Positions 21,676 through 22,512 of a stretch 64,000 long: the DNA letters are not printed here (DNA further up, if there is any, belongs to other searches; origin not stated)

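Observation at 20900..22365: Low-GC island ending in a pentapeptide-repeat (DNA-mimic-like) protein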

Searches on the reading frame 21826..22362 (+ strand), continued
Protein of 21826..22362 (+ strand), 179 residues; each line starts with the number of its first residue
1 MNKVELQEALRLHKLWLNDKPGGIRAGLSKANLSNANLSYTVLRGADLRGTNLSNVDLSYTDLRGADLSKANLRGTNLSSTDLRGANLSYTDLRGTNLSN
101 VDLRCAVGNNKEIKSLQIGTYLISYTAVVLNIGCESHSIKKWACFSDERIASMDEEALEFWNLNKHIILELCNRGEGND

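Call 91: get_annotated_region(hit=H16, flank=1500)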
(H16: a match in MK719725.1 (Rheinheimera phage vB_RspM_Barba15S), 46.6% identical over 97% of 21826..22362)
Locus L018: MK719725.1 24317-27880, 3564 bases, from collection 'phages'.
description: Rheinheimera phage vB_RspM_Barba15S, complete genome.
organism: Rheinheimera phage vB_RspM_Barba15S (NCBI taxid 2565653)
taxonomy: Viruses; Duplodnaviria; Heunggongvirae; Uroviricota; Caudoviricetes; Barbavirus; Barbavirus barba18A
host: Rheinheimera sp. BAL341; source: -; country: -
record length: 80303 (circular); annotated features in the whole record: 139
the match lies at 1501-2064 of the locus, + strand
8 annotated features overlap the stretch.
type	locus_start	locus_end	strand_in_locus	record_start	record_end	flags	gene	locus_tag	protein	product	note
CDS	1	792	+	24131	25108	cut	-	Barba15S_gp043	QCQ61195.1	pentapeptide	annotation based on sequence similarity to NCBI CDB99514.1 and Pfam PF01469.18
CDS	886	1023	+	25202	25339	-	-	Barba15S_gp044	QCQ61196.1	hypothetical protein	-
CDS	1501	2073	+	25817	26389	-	-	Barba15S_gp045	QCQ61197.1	pentapeptide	annotation based on sequence similarity to NCBI WP_064582647.1 and Pfam PF00805.22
CDS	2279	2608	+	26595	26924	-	-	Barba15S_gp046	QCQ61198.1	hypothetical protein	annotation based on sequence similarity to NCBI ARK07580.2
CDS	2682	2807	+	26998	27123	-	-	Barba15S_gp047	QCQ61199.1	hypothetical protein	-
CDS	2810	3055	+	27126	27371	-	-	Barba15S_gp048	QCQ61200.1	hypothetical protein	-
CDS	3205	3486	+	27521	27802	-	-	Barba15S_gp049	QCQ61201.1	hypothetical protein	-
CDS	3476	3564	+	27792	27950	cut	-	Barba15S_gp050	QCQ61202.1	hypothetical protein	-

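Call 112: find_encoding_contigs(protein=P0020, flank=4000, max_places=1)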
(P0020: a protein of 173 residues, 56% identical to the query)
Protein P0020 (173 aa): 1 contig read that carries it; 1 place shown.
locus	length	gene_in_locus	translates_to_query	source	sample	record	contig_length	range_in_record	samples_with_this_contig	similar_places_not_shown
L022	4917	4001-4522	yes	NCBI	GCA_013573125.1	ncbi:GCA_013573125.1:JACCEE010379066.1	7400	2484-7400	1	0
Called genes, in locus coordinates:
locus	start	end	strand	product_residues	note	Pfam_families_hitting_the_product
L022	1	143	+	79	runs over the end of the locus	-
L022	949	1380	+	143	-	-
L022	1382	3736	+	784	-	-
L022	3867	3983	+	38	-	-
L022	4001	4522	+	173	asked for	PF13599:Pentapeptide_4 (weak), PF00805:Pentapeptide, PF13576:Pentapeptide_3 (weak), PF00805:Pentapeptide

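Call 113: find_encoding_contigs(protein=P0012, flank=4000, max_places=1)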
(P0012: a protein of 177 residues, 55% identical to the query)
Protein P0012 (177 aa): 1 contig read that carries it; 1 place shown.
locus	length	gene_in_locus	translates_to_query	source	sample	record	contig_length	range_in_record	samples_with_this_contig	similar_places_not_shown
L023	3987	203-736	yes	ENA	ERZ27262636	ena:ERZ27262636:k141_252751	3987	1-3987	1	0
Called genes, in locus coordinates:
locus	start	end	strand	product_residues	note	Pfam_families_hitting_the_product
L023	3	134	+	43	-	?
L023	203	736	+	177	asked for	PF25296:Decapeptide (faint), PF13576:Pentapeptide_3 (faint), PF13599:Pentapeptide_4 (faint), PF00805:Pentapeptide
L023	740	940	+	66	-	-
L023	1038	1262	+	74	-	-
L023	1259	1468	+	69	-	-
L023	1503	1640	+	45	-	-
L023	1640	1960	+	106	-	-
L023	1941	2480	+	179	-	-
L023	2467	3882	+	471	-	PF03237:Terminase_6N, PF17289:Terminase_6C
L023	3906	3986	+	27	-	?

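Call 114: find_encoding_contigs(protein=P0014, flank=6000, max_places=1)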
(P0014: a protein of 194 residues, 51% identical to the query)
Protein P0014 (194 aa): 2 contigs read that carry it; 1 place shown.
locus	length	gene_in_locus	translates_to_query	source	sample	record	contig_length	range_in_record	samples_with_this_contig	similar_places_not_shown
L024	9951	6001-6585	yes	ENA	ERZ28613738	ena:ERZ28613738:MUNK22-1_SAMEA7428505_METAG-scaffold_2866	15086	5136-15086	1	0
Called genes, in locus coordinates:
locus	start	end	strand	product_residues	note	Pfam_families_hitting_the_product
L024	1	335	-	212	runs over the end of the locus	-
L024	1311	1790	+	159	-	-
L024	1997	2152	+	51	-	-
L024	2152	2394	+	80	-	-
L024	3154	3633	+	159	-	-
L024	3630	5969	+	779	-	-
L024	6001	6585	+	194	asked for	PF00805:Pentapeptide, PF13576:Pentapeptide_3 (faint), PF00805:Pentapeptide, PF13599:Pentapeptide_4, PF00805:Pentapeptide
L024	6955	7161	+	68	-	-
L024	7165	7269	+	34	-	-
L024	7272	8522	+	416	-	PF13245:AAA_19, PF13361:UvrD_C (faint), PF13604:AAA_30, PF01443:Viral_helicase1 (faint), PF13538:UvrD_C_2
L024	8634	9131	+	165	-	-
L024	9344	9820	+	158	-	-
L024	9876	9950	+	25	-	?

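Call 115: search_protein_families(library=pfam, proteins=[L002:3325-5634:+, L003:2792-5128:+, L022:1382-3733:+], max_evalue=0.01)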
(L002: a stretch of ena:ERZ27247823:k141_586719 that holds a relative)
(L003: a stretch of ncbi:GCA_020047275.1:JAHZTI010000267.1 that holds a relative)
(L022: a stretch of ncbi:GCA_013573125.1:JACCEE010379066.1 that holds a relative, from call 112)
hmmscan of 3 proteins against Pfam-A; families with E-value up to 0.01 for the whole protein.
L002:3325-5634:+ (770 aa): 0 families

L003:2792-5128:+ (779 aa): 1 family
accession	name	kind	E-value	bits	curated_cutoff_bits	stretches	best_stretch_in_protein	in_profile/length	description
PF19263.5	DUF5906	-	0.0011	20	27.6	1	460-562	6-114/114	Family of unknown function (DUF5906)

L022:1382-3733:+ (784 aa): 1 family
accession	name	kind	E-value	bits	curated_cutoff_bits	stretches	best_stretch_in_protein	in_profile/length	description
PF09250.16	Prim-Pol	-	0.00056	20.8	22.8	1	63-148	59-152/158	Bifunctional DNA primase/polymerase, N-terminal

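Call 116: search_protein_families(library=phrogs, proteins=[L002:3325-5634:+, L003:2792-5128:+, L022:1382-3733:+], max_evalue=0.001)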
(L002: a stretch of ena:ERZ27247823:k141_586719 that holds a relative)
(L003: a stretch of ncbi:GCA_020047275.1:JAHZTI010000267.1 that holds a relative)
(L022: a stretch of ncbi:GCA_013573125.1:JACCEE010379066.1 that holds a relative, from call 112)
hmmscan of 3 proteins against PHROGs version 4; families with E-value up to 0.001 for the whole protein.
L002:3325-5634:+ (770 aa): 1 family
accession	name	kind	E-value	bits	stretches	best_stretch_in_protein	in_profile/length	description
phrog_19785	-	DNA, RNA and nucleotide metabolism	3.9e-41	142.1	1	56-622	61-632/745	DNA polymerase/primase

L003:2792-5128:+ (779 aa): 0 families

L022:1382-3733:+ (784 aa): 0 families
